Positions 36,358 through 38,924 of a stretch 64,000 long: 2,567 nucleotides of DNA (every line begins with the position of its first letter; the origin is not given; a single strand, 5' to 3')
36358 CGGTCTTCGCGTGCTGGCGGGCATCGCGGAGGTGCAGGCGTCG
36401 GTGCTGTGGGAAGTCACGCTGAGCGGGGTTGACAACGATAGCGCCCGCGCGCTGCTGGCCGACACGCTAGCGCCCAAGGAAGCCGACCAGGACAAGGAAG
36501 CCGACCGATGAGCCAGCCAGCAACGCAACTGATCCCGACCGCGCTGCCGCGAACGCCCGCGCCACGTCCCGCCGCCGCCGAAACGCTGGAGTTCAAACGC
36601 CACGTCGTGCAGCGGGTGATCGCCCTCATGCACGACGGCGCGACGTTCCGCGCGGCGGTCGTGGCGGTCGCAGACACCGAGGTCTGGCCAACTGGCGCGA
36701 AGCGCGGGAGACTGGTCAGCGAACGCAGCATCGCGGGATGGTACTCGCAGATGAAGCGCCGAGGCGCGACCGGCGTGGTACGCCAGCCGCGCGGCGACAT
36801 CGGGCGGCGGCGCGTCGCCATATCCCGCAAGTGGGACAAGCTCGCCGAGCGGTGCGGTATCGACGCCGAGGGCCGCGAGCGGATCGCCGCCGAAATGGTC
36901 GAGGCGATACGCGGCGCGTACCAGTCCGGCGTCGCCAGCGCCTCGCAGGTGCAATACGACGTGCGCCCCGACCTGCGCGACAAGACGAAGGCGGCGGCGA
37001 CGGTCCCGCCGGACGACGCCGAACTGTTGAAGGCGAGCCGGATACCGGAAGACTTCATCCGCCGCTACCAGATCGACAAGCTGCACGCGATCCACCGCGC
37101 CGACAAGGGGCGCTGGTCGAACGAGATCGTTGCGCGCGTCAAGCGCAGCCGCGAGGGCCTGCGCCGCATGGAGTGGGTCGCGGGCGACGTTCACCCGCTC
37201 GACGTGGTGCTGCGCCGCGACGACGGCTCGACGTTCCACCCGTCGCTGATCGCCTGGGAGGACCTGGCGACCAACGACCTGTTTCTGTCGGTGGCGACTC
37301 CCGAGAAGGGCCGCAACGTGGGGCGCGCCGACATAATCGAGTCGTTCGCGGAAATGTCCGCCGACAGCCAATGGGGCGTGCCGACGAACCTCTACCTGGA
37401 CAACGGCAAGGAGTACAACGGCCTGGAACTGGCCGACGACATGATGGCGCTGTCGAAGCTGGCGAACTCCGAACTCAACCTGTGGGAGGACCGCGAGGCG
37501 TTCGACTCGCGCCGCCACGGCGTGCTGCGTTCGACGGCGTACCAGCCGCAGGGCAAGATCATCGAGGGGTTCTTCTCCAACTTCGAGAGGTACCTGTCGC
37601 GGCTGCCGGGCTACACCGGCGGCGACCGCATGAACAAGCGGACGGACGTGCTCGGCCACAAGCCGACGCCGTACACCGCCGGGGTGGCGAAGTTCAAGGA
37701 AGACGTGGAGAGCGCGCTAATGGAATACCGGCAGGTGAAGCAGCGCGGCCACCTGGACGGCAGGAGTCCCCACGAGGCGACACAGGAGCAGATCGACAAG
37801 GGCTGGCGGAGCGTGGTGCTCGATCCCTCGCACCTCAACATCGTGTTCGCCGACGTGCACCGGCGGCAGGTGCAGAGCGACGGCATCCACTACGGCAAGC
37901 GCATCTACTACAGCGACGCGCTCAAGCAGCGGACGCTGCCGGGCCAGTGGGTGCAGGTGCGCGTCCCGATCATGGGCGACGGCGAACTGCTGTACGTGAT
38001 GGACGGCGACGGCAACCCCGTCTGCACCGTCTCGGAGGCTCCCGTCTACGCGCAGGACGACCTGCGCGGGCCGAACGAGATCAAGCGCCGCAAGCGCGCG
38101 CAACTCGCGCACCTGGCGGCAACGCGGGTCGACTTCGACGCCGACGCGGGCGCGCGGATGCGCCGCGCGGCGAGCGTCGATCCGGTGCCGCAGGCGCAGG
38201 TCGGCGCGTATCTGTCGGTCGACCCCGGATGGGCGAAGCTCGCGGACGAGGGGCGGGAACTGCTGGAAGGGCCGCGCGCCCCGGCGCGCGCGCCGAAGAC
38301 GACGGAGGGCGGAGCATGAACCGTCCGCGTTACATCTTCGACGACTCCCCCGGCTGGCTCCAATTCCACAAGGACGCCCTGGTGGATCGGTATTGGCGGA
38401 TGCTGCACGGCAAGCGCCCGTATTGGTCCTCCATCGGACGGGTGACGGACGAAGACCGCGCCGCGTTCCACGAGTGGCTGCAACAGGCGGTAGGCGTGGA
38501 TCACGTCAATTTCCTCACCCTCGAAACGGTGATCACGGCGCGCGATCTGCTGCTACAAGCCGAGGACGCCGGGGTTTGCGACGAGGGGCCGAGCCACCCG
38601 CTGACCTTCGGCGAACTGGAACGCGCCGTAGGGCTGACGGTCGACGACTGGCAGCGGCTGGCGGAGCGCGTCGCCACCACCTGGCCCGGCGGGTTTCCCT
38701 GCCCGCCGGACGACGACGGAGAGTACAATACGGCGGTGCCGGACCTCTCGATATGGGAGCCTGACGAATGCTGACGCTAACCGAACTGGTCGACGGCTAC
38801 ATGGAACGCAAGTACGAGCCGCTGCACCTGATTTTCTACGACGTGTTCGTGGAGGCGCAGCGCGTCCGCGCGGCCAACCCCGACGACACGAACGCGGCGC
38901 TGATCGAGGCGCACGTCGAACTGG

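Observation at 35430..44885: Compact transposable element with capsid, protease/scaffold and tape measure genes but no portal, large terminase or tail genes: candidate transposable phage satellite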

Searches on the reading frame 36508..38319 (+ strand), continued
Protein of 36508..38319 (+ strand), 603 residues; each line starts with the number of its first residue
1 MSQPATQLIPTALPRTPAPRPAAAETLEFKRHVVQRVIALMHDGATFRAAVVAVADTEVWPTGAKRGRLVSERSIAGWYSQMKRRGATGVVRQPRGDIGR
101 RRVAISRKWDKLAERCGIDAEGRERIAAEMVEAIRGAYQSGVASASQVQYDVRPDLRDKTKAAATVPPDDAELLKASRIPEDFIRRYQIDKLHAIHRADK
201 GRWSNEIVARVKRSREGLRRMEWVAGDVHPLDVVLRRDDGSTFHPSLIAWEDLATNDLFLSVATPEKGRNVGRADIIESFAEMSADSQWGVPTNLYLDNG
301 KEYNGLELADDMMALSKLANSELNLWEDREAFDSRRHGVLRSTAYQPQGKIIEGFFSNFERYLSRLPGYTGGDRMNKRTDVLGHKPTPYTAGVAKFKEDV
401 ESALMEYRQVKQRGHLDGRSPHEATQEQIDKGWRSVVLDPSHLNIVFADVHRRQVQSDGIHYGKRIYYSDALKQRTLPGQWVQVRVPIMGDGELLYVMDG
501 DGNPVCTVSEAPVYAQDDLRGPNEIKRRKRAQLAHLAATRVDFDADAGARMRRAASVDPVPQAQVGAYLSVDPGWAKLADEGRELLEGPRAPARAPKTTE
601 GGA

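Call 81: search_protein_families(library=pfam, proteins=[L091:16437-16859:+, L091:16909-17112:+, L091:13616-13957:+, L097:15784-16191:+, L097:17869-18207:+, L097:18600-19451:+, L003:16027-16422:+, L003:14668-15054:+, L090:2281-2784:-, L090:941-1276:-], max_evalue=0.01)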
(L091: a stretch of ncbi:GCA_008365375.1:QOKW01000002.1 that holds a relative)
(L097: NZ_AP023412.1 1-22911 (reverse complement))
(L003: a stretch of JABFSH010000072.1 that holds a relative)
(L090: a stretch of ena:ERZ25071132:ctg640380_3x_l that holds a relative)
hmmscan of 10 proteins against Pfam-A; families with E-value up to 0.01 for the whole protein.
L091:16437-16859:+ (140 aa): 2 families
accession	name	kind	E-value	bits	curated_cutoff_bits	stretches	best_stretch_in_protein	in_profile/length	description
PF08281.18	Sigma70_r4_2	-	0.0032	17.5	25.7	1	81-104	23-46/54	Sigma-70, region 4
PF08765.17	Mor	-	0.0056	17.1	24.9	0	41-79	26-64/107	Mor transcription activator family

L091:16909-17112:+ (67 aa): 0 families

L091:13616-13957:+ (113 aa): 0 families

L097:15784-16191:+ (135 aa): 1 family
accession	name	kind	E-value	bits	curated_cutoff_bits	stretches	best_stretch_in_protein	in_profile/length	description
PF08765.17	Mor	-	0.0023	18.4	24.9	0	68-100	29-61/107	Mor transcription activator family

L097:17869-18207:+ (112 aa): 2 families
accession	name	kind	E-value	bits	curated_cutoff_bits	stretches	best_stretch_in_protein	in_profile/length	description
PF05135.19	Phage_connect_1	-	0.0001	23.1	21.2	1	4-83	2-79/101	Phage gp6-like head-tail connector protein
PF21555.2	CCC_C_1st_pro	-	0.0061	16.8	27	1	12-64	28-80/128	Prokaryotic cation-chloride cotransporter, C-terminal domain, 1st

L097:18600-19451:+ (283 aa): 1 family
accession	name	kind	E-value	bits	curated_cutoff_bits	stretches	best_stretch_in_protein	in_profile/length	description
PF16087.11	DUF4817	-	0.0017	18.4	22.6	0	101-128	18-45/55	Helix-turn-helix domain (DUF4817)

L003:16027-16422:+ (131 aa): 0 families

L003:14668-15054:+ (128 aa): 1 family
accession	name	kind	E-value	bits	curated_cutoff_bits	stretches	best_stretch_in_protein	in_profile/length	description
PF08765.17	Mor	-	5.5e-06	26.8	24.9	1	50-122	31-102/107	Mor transcription activator family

L090:2281-2784:- (167 aa): 0 families

L090:941-1276:- (111 aa): 3 families
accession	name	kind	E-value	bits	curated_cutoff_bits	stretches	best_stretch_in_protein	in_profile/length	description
PF00805.28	Pentapeptide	-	4.5e-26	90.5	20.2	3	49-88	1-40/40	Pentapeptide repeats (8 copies)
PF13599.13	Pentapeptide_4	-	3.3e-07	30.7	38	1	25-89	7-71/78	Pentapeptide repeat region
PF13576.12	Pentapeptide_3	-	1e-06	29.3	27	1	38-70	8-43/48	Pentapeptide repeats (9 copies)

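Call 98: find_related_loci(query=A4, collection=viral_contigs, flank=10000)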
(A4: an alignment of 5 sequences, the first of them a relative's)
Query A4 (294 aa) in viral_contigs; peptide patterns used: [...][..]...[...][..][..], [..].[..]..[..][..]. (x = any residue, [..] = any of these).
600 stretches matched a pattern (row limit reached: there are more); 564 encode a relative of the query (tblastn E <= 1e-3); the best 80 are kept; 80 distinct loci.
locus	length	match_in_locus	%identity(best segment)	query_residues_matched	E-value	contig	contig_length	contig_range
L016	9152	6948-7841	63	1-294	2e-133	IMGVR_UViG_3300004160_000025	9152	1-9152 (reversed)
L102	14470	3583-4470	54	1-294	6e-110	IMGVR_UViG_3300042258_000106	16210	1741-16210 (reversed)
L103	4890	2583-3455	55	1-294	2e-108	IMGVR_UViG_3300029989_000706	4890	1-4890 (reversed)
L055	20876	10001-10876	56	1-294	8e-108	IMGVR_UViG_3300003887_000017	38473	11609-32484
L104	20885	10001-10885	55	1-294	1e-107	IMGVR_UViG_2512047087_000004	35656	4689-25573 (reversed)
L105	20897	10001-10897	53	2-294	4e-104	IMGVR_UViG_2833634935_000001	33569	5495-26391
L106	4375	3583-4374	57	1-259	3e-104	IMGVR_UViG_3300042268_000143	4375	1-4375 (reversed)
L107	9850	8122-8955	56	1-278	8e-103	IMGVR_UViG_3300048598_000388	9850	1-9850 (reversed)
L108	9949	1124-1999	55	1-294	6e-102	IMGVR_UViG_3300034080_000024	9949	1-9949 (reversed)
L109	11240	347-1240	50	2-294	1e-101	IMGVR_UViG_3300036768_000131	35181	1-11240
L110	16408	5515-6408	53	2-294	8e-102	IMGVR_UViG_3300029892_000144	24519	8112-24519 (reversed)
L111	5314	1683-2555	51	1-294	3e-101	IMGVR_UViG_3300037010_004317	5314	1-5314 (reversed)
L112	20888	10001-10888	50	1-294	3e-101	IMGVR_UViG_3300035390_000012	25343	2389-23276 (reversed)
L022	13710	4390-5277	54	1-294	7e-101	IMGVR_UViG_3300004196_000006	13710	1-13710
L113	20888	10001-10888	50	1-294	9e-101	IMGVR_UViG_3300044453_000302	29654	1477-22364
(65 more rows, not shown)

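Call 100: find_related_loci(query=A1, collection=metagenome_contigs, flank=10000)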
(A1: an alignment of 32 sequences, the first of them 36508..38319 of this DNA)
Query A1 (603 aa) in metagenome_contigs; peptide patterns used: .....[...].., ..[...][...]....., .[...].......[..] (x = any residue, [..] = any of these).
350 stretches matched a pattern; 194 encode a relative of the query (tblastn E <= 1e-3); the best 80 are kept; 80 distinct loci.
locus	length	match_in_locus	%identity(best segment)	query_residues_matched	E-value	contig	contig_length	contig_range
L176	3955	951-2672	38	5-585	3e-95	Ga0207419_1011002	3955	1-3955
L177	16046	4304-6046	33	7-596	4e-92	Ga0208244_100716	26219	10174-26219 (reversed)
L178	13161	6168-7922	36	3-584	2e-91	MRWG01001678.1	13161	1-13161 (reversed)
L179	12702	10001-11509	35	29-538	2e-82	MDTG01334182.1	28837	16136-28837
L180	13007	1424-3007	32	9-532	8e-76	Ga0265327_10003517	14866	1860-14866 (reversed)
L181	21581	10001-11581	33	48-572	1e-75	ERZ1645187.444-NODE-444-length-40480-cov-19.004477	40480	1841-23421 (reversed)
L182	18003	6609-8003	34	71-544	6e-72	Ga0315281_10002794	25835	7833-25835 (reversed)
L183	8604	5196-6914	31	1-580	2e-71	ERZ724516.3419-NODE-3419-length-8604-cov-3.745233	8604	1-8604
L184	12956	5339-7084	30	4-591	3e-70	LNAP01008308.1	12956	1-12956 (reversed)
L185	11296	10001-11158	37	7-397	2e-69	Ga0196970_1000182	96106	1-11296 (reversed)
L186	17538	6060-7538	34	52-559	2e-69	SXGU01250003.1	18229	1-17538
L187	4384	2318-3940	31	33-572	1e-68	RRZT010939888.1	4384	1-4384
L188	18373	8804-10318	32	70-572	8e-69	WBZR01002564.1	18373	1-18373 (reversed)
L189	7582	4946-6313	34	74-540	3e-68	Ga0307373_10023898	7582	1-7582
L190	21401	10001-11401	35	28-496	3e-67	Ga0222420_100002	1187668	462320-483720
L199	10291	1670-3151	32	28-532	9e-62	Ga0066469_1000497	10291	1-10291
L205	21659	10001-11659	32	22-590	2e-60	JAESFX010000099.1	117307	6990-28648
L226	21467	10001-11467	29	23-530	2e-56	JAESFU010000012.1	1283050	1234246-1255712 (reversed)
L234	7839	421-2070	29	6-571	1e-55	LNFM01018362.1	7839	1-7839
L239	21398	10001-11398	31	70-540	5e-55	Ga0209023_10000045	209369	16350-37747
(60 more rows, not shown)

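Call 105: search_protein_families(library=pfam, proteins=[L226:16451-18745:+, L226:15957-16364:+, L226:13702-14118:+, L226:19192-19746:+, L226:9026-9490:-, L226:12510-12776:+, L226:12981-13478:+, L226:15011-15931:+, L226:11743-12513:+, L226:19664-20950:+], max_evalue=0.01)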
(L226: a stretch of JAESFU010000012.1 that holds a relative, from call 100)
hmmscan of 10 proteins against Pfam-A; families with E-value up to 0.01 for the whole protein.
L226:16451-18745:+ (764 aa): 1 family
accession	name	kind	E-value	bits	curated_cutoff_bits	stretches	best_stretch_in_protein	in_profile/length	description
PF10145.14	PhageMin_Tail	-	1.1e-23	84.6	33.2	1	176-357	6-182/201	Phage-related minor tail protein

L226:15957-16364:+ (135 aa): 0 families

L226:13702-14118:+ (138 aa): 0 families

L226:19192-19746:+ (184 aa): 1 family
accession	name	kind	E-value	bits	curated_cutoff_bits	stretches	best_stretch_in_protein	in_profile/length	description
PF12692.13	Methyltransf_17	-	8.3e-52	175.8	27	1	20-180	1-160/160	S-adenosyl-L-methionine methyltransferase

L226:9026-9490:- (154 aa): 1 family
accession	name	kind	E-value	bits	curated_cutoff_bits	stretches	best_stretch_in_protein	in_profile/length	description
PF13443.12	HTH_26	-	4.1e-05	24.2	22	1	21-71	2-53/63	Cro/C1-type HTH DNA-binding domain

L226:12510-12776:+ (88 aa): 0 families

L226:12981-13478:+ (165 aa): 1 family
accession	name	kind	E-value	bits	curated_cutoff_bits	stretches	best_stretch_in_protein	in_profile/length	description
PF06252.17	GemA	-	1.9e-23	84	27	1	40-150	1-119/119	Bacteriophage Mu, GemA protein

L226:15011-15931:+ (306 aa): 1 family
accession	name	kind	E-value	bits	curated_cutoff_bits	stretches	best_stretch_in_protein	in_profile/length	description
PF10123.14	Mu-like_Pro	-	6.8e-43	147.9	25.2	2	29-155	1-138/330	Mu-like prophage I protein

L226:11743-12513:+ (256 aa): 6 families
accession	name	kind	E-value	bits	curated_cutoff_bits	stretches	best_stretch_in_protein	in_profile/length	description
PF13401.12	AAA_22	-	6.7e-10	39.8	27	1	35-147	7-127/130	AAA domain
PF13604.12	AAA_30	-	1e-05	25.8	27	1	28-152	13-133/191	AAA domain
PF09077.16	Phage-MuB_C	-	4.9e-05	23.6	25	1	163-216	2-56/78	Mu B transposition protein, C terminal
PF13191.12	AAA_16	-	0.00055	20.9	32.6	0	34-123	25-148/167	AAA ATPase domain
PF13466.11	STAS_2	-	0.0045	17.6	29.2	0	91-150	10-73/80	STAS domain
PF13245.12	AAA_19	-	0.0055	17.3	25.1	0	24-143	3-125/134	AAA domain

L226:19664-20950:+ (428 aa): 0 families

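Call 109: search_protein_families(library=pfam, proteins=[L199:7095-9122:+, L205:15220-17418:+, L234:5369-7489:+, L177:11569-13230:+, L205:18220-19425:+, L205:19563-20957:+, L239:16557-17522:+, L239:18646-20127:+, L199:9191-9703:+, L234:7486-7824:+], max_evalue=0.001)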
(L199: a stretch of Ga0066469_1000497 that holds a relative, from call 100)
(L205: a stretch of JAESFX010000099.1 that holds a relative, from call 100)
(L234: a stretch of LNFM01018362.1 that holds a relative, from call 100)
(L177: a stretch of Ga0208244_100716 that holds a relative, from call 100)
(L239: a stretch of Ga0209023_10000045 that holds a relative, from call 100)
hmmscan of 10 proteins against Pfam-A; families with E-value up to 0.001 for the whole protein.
L199:7095-9122:+ (675 aa): 1 family
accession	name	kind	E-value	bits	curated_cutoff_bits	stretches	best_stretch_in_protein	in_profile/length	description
PF10145.14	PhageMin_Tail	-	7.7e-24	85.1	33.2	1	101-283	11-186/201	Phage-related minor tail protein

L205:15220-17418:+ (732 aa): 1 family
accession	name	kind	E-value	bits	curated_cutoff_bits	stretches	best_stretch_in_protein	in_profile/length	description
PF10145.14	PhageMin_Tail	-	8.8e-25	88.2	33.2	1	110-296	6-185/201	Phage-related minor tail protein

L234:5369-7489:+ (706 aa): 0 families

L177:11569-13230:+ (553 aa): 3 families
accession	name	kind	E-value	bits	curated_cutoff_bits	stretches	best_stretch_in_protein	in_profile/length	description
PF02534.20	T4SS-DNA_transf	-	3.7e-69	234.2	20.1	1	69-537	31-451/468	Type IV secretory system Conjugative DNA transfer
PF12696.13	TraG-D_C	-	9.9e-27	93.8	22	1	386-510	1-125/126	TraM recognition site of TraD and TraG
PF10412.15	TrwB_AAD_bind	-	6e-20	71.9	20.5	1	342-515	209-372/387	Type IV secretion-system coupling protein DNA-binding domain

L205:18220-19425:+ (401 aa): 0 families

L205:19563-20957:+ (464 aa): 3 families
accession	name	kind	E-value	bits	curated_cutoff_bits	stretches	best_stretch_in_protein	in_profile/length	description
PF00534.26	Glycos_transf_1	-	4.1e-19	69.2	26.4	1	288-441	15-166/172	Glycosyl transferases group 1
PF13692.12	Glyco_trans_1_4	-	2.7e-13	50.8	27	1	291-433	4-142/142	Glycosyl transferases group 1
PF20706.3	GT4-conflict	-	6.2e-09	35.7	26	1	226-438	137-362/385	Family 4 Glycosyltransferase in conflict systems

L239:16557-17522:+ (321 aa): 0 families

L239:18646-20127:+ (493 aa): 1 family
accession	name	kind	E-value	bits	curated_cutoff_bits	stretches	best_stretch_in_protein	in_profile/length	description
PF02113.21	Peptidase_S13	-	1.4e-85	288.1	22.8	1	44-479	8-442/444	D-Ala-D-Ala carboxypeptidase 3 (S13) family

L199:9191-9703:+ (170 aa): 0 families

L234:7486-7824:+ (112 aa): 0 families

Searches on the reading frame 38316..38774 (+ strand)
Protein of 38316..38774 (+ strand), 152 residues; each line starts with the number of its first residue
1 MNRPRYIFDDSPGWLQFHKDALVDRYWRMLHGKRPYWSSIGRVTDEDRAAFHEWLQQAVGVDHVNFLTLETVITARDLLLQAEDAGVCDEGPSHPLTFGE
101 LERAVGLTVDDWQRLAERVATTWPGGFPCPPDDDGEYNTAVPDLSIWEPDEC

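Call 6: search_protein_families(library=pfam, proteins=[window:38316-38774:+], max_evalue=0.01)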
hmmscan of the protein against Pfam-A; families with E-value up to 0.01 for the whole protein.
window:38316-38774:+ (152 aa): 1 family
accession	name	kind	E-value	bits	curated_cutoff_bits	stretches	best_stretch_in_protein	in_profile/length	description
PF16220.10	DUF4880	-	0.0021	18.3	25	1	41-57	13-29/43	Domain of unknown function (DUF4880)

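Call 7: search_protein_families(library=phrogs, proteins=[window:38316-38774:+], max_evalue=0.01)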
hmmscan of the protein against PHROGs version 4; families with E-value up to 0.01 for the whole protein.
window:38316-38774:+ (152 aa): 0 families

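Call 25: search_protein_families(library=phrogs, proteins=[window:38316-38774:+], max_evalue=10)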
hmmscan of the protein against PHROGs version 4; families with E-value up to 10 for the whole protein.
window:38316-38774:+ (152 aa): 1 family
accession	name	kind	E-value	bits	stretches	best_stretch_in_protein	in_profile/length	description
phrog_7139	-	unknown function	0.16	12.8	1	76-87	4-15/47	-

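Call 48: find_homologous_proteins(query=window:38316-38774:+, max_evalue=0.01)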
Query window:38316-38774:+ (152 aa): 1 proteins with E <= 0.01 among 76 candidates.
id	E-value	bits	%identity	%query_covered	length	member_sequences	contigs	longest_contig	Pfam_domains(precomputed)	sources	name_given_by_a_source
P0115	1.5e-103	362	100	100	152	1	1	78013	-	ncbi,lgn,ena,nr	ncbi:MAG: hypothetical protein OXH68_16990 [Gammaproteobacteria bacterium]|nr:hypothetical protein [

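Call 87: search_protein_families(library=padloc, proteins=[window:38316-38774:+], max_evalue=0.01)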
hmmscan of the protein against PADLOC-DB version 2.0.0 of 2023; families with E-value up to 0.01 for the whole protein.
window:38316-38774:+ (152 aa): 0 families

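Call 95: predict_structure(protein=window:38316-38774:+)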
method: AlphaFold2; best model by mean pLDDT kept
length: 152 residues; sequences in the alignment: 1
mean_pLDDT: 45.1   pTM: 0.38
mean pLDDT of the five models: 45.1, 43.3, 39.8, 37.9, 37.2
residues with pLDDT >= 90: 0; 70-90: 0; 50-70: 49; < 50: 103
segments of 3 or more residues with pLDDT < 50: 1-18, 29-32, 34-41, 65-101, 122-152
pLDDT, mean of each block of 10 residues (from residue 1): 33 46 50 43 55 59 47 41 31 39 54 54 46 43 37 35
secondary structure, 60 per line:
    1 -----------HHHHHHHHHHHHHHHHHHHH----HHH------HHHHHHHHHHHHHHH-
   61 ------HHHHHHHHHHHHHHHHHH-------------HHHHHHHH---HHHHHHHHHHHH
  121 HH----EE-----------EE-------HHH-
elements in order: H12-31 H45-59 H67-84 H98-105 H109-122
